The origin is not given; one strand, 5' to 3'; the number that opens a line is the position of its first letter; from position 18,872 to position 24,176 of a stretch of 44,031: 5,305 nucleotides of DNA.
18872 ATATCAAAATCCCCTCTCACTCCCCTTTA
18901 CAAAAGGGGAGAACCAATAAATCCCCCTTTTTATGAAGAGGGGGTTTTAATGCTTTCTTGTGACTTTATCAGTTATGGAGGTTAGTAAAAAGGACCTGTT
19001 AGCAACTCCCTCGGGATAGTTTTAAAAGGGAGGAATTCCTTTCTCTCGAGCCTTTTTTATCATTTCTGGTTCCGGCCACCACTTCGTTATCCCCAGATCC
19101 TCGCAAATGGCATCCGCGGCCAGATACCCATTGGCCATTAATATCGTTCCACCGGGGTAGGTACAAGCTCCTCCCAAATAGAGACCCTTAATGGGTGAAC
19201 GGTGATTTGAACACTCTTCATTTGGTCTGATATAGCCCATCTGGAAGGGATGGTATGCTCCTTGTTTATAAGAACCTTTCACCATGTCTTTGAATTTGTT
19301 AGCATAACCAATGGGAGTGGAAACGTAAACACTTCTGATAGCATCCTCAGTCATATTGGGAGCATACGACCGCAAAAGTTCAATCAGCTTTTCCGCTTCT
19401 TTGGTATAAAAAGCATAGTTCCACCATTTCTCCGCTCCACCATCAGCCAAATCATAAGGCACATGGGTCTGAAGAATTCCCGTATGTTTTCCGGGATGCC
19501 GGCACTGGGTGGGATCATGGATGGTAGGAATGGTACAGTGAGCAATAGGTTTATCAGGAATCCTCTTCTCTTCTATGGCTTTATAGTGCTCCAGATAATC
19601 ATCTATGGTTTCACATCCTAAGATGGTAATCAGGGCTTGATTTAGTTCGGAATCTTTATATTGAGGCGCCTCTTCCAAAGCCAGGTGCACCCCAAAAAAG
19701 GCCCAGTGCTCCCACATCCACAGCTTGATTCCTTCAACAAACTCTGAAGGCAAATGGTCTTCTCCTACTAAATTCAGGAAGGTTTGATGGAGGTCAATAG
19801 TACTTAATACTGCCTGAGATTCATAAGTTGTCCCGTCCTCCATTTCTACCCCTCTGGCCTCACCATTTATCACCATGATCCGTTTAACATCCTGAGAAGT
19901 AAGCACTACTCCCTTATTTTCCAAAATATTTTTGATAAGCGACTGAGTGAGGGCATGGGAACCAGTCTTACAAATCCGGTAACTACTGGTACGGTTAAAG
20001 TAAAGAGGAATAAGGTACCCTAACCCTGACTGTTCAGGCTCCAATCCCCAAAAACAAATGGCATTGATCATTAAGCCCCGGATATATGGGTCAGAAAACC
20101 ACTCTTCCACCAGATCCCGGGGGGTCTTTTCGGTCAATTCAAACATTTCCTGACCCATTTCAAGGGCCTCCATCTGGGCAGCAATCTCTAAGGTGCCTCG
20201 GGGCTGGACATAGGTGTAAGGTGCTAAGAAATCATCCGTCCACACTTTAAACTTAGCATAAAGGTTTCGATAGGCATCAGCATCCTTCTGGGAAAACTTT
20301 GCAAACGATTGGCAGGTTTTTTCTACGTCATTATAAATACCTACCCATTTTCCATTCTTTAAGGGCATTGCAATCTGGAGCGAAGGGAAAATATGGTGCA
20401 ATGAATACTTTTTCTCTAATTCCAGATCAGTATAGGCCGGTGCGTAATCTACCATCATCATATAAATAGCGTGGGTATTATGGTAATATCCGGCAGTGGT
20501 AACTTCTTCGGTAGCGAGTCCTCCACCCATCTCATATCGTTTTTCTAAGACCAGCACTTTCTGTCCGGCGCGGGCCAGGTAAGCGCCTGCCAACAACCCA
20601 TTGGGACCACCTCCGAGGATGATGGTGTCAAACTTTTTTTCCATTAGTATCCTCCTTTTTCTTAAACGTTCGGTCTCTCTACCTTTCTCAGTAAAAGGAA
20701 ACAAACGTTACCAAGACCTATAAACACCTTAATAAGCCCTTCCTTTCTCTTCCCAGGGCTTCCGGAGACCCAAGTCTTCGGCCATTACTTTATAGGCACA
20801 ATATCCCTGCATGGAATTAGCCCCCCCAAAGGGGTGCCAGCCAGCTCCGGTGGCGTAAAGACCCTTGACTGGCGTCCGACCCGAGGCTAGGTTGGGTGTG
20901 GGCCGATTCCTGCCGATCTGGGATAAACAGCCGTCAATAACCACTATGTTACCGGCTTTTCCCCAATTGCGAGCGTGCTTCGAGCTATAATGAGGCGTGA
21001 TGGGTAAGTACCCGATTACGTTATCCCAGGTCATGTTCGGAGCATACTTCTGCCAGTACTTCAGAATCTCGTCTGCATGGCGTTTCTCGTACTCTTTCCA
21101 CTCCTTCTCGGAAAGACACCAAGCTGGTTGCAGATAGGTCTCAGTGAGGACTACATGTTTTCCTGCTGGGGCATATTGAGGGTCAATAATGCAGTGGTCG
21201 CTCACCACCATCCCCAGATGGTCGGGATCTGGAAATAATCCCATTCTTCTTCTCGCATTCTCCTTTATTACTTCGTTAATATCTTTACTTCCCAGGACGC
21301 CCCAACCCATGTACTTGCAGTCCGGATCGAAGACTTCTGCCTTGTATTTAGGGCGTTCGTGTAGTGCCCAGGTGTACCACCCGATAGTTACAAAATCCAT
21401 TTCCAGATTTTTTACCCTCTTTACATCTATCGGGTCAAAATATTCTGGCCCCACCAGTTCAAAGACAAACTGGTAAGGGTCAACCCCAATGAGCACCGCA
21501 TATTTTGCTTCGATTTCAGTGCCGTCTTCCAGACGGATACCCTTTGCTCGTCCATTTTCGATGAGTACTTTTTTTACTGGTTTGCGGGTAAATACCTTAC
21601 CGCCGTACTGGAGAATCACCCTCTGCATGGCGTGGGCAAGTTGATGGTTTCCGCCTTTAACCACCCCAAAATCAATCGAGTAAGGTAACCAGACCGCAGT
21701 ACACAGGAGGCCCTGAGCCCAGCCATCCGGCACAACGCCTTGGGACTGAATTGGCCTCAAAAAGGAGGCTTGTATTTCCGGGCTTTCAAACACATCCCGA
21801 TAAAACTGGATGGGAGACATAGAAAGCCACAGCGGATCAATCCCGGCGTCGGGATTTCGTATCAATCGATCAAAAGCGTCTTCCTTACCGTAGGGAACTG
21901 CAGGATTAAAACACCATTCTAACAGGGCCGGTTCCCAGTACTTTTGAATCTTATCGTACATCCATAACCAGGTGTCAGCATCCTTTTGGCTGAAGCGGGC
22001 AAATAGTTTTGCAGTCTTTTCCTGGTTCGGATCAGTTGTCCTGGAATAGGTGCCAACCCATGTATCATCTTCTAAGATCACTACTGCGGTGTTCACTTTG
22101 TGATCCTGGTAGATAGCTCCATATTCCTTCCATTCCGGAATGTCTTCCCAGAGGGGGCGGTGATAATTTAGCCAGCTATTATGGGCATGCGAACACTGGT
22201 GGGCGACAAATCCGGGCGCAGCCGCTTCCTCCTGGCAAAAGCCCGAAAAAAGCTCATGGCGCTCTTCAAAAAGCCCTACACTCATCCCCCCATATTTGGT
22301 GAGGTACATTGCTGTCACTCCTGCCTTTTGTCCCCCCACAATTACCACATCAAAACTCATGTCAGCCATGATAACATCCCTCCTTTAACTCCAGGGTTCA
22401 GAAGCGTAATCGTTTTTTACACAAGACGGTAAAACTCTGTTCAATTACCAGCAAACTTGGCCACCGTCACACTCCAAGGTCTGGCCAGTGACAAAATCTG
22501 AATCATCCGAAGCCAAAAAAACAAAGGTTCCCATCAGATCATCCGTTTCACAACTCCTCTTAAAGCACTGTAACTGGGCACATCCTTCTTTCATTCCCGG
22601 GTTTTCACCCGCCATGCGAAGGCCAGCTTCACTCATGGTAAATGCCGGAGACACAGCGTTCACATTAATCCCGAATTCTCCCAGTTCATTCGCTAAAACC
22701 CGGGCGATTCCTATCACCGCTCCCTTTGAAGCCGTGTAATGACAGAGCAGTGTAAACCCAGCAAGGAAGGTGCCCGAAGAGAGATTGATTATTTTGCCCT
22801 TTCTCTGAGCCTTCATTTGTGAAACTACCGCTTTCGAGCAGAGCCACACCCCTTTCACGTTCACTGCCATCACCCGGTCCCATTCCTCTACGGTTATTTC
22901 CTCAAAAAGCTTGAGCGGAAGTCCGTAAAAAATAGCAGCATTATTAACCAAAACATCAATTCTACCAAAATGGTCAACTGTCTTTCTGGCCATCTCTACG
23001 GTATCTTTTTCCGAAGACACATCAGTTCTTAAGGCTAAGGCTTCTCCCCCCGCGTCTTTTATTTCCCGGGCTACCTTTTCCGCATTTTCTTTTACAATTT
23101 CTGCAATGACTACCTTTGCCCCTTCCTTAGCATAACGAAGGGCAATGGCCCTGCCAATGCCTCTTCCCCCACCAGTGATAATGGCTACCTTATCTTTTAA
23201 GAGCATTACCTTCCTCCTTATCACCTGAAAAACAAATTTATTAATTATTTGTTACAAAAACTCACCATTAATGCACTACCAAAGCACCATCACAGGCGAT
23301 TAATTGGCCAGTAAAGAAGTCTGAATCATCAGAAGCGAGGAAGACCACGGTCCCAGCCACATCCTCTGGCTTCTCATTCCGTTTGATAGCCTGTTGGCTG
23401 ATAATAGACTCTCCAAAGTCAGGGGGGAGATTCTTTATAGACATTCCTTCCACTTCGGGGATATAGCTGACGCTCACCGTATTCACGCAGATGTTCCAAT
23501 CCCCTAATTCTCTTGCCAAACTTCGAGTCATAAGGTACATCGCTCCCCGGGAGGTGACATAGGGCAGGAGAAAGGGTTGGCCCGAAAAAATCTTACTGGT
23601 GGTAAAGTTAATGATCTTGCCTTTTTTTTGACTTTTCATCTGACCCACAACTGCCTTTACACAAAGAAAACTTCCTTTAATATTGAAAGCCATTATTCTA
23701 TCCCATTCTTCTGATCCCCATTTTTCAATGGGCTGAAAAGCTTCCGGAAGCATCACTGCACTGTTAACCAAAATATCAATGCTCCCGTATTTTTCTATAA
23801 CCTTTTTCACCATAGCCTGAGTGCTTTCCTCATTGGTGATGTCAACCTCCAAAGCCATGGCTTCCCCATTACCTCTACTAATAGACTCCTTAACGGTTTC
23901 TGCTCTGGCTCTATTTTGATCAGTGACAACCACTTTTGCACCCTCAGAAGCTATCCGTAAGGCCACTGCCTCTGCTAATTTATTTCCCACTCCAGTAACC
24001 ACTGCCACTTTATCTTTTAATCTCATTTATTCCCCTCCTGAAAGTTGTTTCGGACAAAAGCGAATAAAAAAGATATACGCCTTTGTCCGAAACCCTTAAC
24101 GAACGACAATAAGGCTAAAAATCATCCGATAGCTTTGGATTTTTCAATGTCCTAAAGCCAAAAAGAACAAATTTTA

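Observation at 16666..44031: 27-kb anaerobic catabolic island whose parts fit a methyl-group-to-acyl-CoA and phenolic funnel ending in ring hydrolysis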

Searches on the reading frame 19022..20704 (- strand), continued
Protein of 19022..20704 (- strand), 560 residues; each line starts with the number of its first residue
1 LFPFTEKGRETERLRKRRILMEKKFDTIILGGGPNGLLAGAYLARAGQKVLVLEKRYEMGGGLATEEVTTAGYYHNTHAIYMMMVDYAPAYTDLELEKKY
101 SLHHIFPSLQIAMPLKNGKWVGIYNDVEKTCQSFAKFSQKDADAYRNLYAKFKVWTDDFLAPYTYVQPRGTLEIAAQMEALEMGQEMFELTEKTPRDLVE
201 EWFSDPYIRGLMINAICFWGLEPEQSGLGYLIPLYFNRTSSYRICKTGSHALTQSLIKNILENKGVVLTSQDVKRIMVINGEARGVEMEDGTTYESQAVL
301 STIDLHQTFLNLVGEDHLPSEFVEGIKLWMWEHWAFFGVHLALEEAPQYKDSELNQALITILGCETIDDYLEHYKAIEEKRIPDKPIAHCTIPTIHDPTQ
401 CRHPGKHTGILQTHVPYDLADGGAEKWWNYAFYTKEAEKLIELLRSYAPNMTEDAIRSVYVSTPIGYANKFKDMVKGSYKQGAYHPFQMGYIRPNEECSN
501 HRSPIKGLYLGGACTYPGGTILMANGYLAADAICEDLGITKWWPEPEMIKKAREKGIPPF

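Call 51: search_protein_families(library=pfam, proteins=[L023:2368-3450:+, L023:3748-4479:+, L023:6022-7908:+, L046:11651-12145:+, L046:12193-12783:+, L046:12829-13293:+, L046:13343-14701:-, L025:13441-14508:+, L019:3-1499:+, L023:16423-17994:-], max_evalue=0.0001)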
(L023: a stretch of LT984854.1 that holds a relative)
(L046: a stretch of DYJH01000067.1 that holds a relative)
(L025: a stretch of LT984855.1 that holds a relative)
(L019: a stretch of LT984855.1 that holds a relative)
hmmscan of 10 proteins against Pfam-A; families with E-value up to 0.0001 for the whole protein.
L023:2368-3450:+ (361 aa): 1 family
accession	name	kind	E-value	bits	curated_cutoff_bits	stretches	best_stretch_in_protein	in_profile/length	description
PF00994.29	MoCF_biosynth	-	4.3e-21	75.6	26.6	1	197-324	2-140/144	Probable molybdopterin binding domain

L023:3748-4479:+ (244 aa): 1 family
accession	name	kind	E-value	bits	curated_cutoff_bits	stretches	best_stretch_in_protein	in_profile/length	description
PF00899.27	ThiF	-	1.1e-76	257.6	28.1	1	8-236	1-237/238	ThiF family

L023:6022-7908:+ (629 aa): 10 families
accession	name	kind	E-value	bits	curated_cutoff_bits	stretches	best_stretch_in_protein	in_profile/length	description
PF00158.32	Sigma54_activat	-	3e-64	216.2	20.2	1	325-490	1-167/168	Sigma-54 interaction domain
PF13426.13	PAS_9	-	1.8e-24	86.4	27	2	65-163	2-101/103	PAS domain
PF00989.32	PAS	-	2.6e-24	85.8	22.6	2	55-162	2-112/113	PAS fold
PF13188.13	PAS_8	-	1.2e-19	69.9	21.8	2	55-96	2-44/65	PAS domain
PF14532.12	Sigma54_activ_2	-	2.1e-19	70.6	25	1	326-495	1-138/138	Sigma-54 interaction domain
PF25601.1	AAA_lid_14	-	3.4e-16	59.3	27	1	496-551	1-58/87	AAA+ ATPase lid domain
PF08447.18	PAS_3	-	1.3e-10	41.8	25.6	1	77-157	2-85/89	PAS fold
PF08448.16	PAS_4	-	6.7e-10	39.6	23.1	1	60-167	1-109/110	PAS fold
PF02954.25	HTH_8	-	2.2e-09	37.3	22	1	586-626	2-42/42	Bacterial regulatory protein, Fis family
PF00004.35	AAA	-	5.8e-07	30.5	21.2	1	350-484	2-125/131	ATPase family associated with various cellular activities (AAA)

L046:11651-12145:+ (165 aa): 1 family
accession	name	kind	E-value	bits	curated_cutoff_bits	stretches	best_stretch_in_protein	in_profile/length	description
PF01243.27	PNPOx_N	-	3.6e-08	34.2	28.1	1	9-93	1-76/120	Pyridoxamine 5'-phosphate oxidase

L046:12193-12783:+ (197 aa): 1 family
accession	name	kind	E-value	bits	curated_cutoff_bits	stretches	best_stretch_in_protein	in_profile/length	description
PF02441.25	Flavoprotein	-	6.9e-47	159.5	22.7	1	9-179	1-161/162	Flavoprotein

L046:12829-13293:+ (155 aa): 1 family
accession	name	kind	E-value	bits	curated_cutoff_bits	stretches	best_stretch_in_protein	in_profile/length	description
PF13924.12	Lipocalin_5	-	7e-36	123.7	25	1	18-154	1-141/142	Lipocalin-like domain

L046:13343-14701:- (453 aa): 3 families
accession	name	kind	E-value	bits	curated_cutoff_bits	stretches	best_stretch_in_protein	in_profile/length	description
PF01381.28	HTH_3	-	4.8e-12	46.2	23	1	28-80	1-53/55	Helix-turn-helix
PF13560.12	HTH_31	-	1.9e-06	28.5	27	1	24-78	2-57/64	Helix-turn-helix domain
PF12844.13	HTH_19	-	4e-05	23.9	30.2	0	25-80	1-56/64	Helix-turn-helix domain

L025:13441-14508:+ (356 aa): 5 families
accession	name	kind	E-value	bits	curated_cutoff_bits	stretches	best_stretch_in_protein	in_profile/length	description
PF01494.25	FAD_binding_3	-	5.3e-16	59.2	22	2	127-321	115-323/349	FAD binding domain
PF03486.20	HI0933_like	-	5.6e-07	29.7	50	1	8-173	2-167/244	HI0933-like protein Rossmann domain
PF13450.12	NAD_binding_8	-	8.2e-06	26.5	21.9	1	11-39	1-29/68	NAD(P)-binding Rossmann-like domain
PF13738.12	Pyr_redox_3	-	3.2e-05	23.7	30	1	10-40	1-32/305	Pyridine nucleotide-disulphide oxidoreductase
PF07992.20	Pyr_redox_2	-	9.9e-05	22.3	26.1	0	8-173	2-112/291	Pyridine nucleotide-disulphide oxidoreductase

L019:3-1499:+ (499 aa): 10 families
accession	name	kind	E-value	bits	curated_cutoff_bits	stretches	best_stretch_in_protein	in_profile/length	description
PF00158.32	Sigma54_activat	-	5.4e-59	199.1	20.2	1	183-349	1-167/168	Sigma-54 interaction domain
PF25601.1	AAA_lid_14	-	6.9e-18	64.7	27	1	355-416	1-64/87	AAA+ ATPase lid domain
PF14532.12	Sigma54_activ_2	-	3.5e-17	63.4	25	1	184-354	1-138/138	Sigma-54 interaction domain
PF02954.25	HTH_8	-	2.3e-13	50.1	22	1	447-486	2-41/42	Bacterial regulatory protein, Fis family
PF13426.13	PAS_9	-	4.1e-13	49.9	27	1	47-148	2-103/103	PAS domain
PF00989.32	PAS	-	1.1e-10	42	22.6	1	40-141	5-108/113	PAS fold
PF13188.13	PAS_8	-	2e-08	34.3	21.8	1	40-89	5-55/65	PAS domain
PF00004.35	AAA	-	8.8e-07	29.9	21.2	1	207-344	1-126/131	ATPase family associated with various cellular activities (AAA)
PF12728.13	HTH_17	-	5.2e-05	23.9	27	0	468-494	6-31/51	Helix-turn-helix domain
PF07728.20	AAA_5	-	6.2e-05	23.5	22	0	206-326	1-124/139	AAA domain (dynein-related subfamily)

L023:16423-17994:- (524 aa): 2 families
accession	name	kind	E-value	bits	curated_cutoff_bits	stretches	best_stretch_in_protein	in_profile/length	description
PF02602.20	HEM4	-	3.5e-67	226.3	27.5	1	276-506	4-230/231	Uroporphyrinogen-III synthase HemD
PF00590.25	TP_methylase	-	5.5e-54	183.8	27.8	1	12-223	2-211/212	Tetrapyrrole (Corrin/Porphyrin) Methylases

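Call 65: search_solved_structures(query=window:19022-20644:-, max_evalue=0.00001)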
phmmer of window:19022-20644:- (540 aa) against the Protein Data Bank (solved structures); distinct sequences matched with E-value up to 0.00001: 5.
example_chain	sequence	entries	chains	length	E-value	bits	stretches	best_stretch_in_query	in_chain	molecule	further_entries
3nrn_A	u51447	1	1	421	1.4e-09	40.4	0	7-63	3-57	uncharacterized protein PF1083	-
4dgk_A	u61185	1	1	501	7e-08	34.8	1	7-295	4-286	Phytoene dehydrogenase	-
7rk0_A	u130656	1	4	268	2e-06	30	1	5-43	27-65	Thiamine thiazole synthase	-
5mh4_A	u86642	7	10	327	3.2e-06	29.3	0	2-49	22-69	Thioredoxin reductase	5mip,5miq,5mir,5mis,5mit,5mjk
6hk1_A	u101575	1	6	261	6e-06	28.4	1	5-43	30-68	Thiazole synthase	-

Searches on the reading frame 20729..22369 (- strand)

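Call 3: search_protein_families(library=pfam, proteins=[window:20729-22369:-])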
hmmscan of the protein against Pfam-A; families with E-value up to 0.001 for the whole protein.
window:20729-22369:- (546 aa): 1 family
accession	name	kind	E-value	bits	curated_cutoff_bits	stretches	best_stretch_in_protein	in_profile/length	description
PF01266.30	DAO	-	0.00024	21.2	27.9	0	242-298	149-204/353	FAD dependent oxidoreductase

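Call 6: search_protein_families(library=ncbifam, proteins=[window:20729-22369:-], max_evalue=0.00001)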
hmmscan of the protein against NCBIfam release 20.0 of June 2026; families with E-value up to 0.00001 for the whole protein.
window:20729-22369:- (546 aa): 5 families
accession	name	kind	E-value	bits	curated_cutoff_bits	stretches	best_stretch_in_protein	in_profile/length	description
NF045689.1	BCarotKetCrtO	equivalog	7.8e-39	133.6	1000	1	5-539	3-546/563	beta-carotene ketolase CrtO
NF045637.1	carotdesatCrtDProt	equivalog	1.8e-10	40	580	1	236-310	216-289/485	1-hydroxycarotenoid 3,4-desaturase CrtD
TIGR02730.1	carot_isom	equivalog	7.3e-09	35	586.9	0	238-292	225-279/493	carotenoid isomerase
TIGR02734.1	crtI_fam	subfamily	8.2e-08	31.4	238.1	0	238-292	214-268/504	phytoene desaturase family protein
NF005560.0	PRK07233.1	equivalog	1.6e-06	27.3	252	0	234-288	191-244/435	hypothetical protein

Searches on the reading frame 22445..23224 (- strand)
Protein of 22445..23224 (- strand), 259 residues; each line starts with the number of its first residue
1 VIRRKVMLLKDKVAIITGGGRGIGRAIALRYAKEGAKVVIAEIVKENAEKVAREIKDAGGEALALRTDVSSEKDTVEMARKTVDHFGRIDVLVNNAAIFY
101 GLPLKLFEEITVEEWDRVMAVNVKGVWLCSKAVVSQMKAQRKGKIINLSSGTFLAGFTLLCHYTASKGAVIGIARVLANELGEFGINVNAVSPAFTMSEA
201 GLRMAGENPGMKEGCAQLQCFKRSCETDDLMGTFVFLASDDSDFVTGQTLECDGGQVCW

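Call 3: search_protein_families(library=pfam, proteins=[window:22445-23224:-])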
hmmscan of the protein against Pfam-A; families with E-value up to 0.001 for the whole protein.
window:22445-23224:- (259 aa): 3 families
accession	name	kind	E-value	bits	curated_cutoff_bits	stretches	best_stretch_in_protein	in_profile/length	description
PF13561.12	adh_short_C2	-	2.5e-58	197.9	27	1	21-255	6-234/236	Enoyl-(Acyl carrier protein) reductase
PF00106.31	adh_short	-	6.9e-57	192.5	26.6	1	12-199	1-185/195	short chain dehydrogenase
PF08659.16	KR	-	1.6e-12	48.2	22.6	1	15-175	4-161/180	KR domain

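Call 6: search_protein_families(library=ncbifam, proteins=[window:22445-23224:-], max_evalue=0.00001)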
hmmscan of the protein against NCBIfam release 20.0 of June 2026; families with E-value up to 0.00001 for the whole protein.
window:22445-23224:- (259 aa): 229 families (the best 25 are shown)
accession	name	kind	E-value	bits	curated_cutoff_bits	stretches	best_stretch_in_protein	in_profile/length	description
NF005853.0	PRK07774.1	equivalog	2.5e-70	236.7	303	1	9-257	4-247/250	SDR family oxidoreductase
NF005559.1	PRK07231.1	subfamily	3.4e-69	233.1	215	1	9-257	2-248/249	glucose 1-dehydrogenase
NF047923.1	pyridox_DH_SDR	equivalog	1.5e-68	231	325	1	10-258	2-242/243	pyridoxal 4-dehydrogenase, SDR-type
NF004818.0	PRK06172.1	equivalog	1.4e-64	217.9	336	1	7-257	3-251/253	SDR family oxidoreductase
NF004791.0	PRK06138.1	equivalog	2.5e-64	217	312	1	7-257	1-250/252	SDR family oxidoreductase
NF004198.0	PRK05653.1-3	equivalog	6.5e-64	215.7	296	1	7-256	3-246/248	3-oxoacyl-ACP reductase FabG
NF006070.0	PRK08213.1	subfamily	3.5e-59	200.4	279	1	6-256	7-256/259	gluconate 5-dehydrogenase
NF052558.1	MBtsdlDhBudC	equivalog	4.8e-59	199.9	270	1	10-257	2-242/250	meso-2,3-butanediol dehydrogenase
NF009468.0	PRK12826.1-4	equivalog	4.3e-57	193.7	318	1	9-257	5-248/256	SDR family oxidoreductase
NF009466.0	PRK12826.1-2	subfamily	9.6e-57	192.3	222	1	11-258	3-246/248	3-oxoacyl-ACP reductase FabG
TIGR01830.1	3oxo_ACP_reduc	equivalog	2.3e-56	191.2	297.75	1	14-255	1-237/239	3-oxoacyl-[acyl-carrier-protein] reductase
NF004202.0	PRK05653.2-2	equivalog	8.2e-56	189.4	333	1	8-257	4-248/259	3-oxoacyl-ACP reductase FabG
NF005472.0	PRK07067.1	equivalog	3e-55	187.6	338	1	7-257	2-255/257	L-iditol 2-dehydrogenase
NF005681.0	PRK07478.1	subfamily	6e-54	183.1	267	1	7-256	2-249/254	SDR family oxidoreductase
NF005390.0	PRK06935.1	equivalog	1.3e-53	182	369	1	6-256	10-255/258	2-dehydro-3-deoxy-D-gluconate 5-dehydrogenase KduD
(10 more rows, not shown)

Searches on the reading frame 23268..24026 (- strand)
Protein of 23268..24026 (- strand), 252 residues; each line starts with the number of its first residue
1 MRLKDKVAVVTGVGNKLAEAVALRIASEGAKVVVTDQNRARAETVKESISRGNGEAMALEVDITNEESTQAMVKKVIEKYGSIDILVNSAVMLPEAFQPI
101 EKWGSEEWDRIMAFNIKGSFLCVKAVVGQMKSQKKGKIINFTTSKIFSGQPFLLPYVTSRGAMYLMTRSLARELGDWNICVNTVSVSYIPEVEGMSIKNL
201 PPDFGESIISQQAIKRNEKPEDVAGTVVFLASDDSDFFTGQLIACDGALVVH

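Call 3: search_protein_families(library=pfam, proteins=[window:23268-24026:-])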
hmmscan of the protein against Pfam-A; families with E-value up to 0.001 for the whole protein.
window:23268-24026:- (252 aa): 3 families
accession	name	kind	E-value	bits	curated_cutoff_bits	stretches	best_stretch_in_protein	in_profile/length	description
PF13561.12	adh_short_C2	-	1.7e-51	175.6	27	1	16-247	7-233/236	Enoyl-(Acyl carrier protein) reductase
PF00106.31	adh_short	-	1e-43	149.5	26.6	1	6-189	1-182/195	short chain dehydrogenase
PF08659.16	KR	-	7.2e-07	29.7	22.6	1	9-120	4-117/180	KR domain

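Call 6: search_protein_families(library=ncbifam, proteins=[window:23268-24026:-], max_evalue=0.00001)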
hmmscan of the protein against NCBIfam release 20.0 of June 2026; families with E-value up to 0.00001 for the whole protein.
window:23268-24026:- (252 aa): 217 families (the best 25 are shown)
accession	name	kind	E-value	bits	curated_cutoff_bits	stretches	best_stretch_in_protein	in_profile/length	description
NF005559.1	PRK07231.1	subfamily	3.4e-57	193.8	215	1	2-250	1-248/249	glucose 1-dehydrogenase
NF047923.1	pyridox_DH_SDR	equivalog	1.4e-56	191.7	325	1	4-250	2-241/243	pyridoxal 4-dehydrogenase, SDR-type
NF004791.0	PRK06138.1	equivalog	4e-54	183.6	312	1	1-250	1-250/252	SDR family oxidoreductase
NF005853.0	PRK07774.1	equivalog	6.5e-53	179.7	303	1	2-251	3-248/250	SDR family oxidoreductase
TIGR01830.1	3oxo_ACP_reduc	equivalog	1.8e-47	162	297.75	1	8-249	1-238/239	3-oxoacyl-[acyl-carrier-protein] reductase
NF004818.0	PRK06172.1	equivalog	3.4e-47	160.9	336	1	1-250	3-251/253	SDR family oxidoreductase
NF005390.0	PRK06935.1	equivalog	4.8e-47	160.5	369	1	2-251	12-257/258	2-dehydro-3-deoxy-D-gluconate 5-dehydrogenase KduD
NF009466.0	PRK12826.1-2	subfamily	5.4e-47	160.4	222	1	5-249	3-244/248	3-oxoacyl-ACP reductase FabG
NF004198.0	PRK05653.1-3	equivalog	9.5e-47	159.5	296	1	3-250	5-247/248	3-oxoacyl-ACP reductase FabG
NF006070.0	PRK08213.1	subfamily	2e-46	158.6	279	1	2-250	9-257/259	gluconate 5-dehydrogenase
NF005309.0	PRK06841.1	subfamily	5.2e-46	157.2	286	1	2-250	12-253/255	GolD/DthD family dehydrogenase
NF052558.1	MBtsdlDhBudC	equivalog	1.2e-45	156.1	270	1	4-249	2-241/250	meso-2,3-butanediol dehydrogenase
NF005909.0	PRK07890.1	subfamily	1.4e-44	152.3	258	1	1-247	3-255/260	short chain dehydrogenase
NF053701.1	CsHdxCHCADhChcB2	equivalog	8e-44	150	350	1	3-249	1-242/245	cis-4-hydroxycyclohexanecarboxylate dehydrogenase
TIGR02415.1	23BDH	subfamily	8.3e-43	146.6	304.35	1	6-250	1-252/254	acetoin reductase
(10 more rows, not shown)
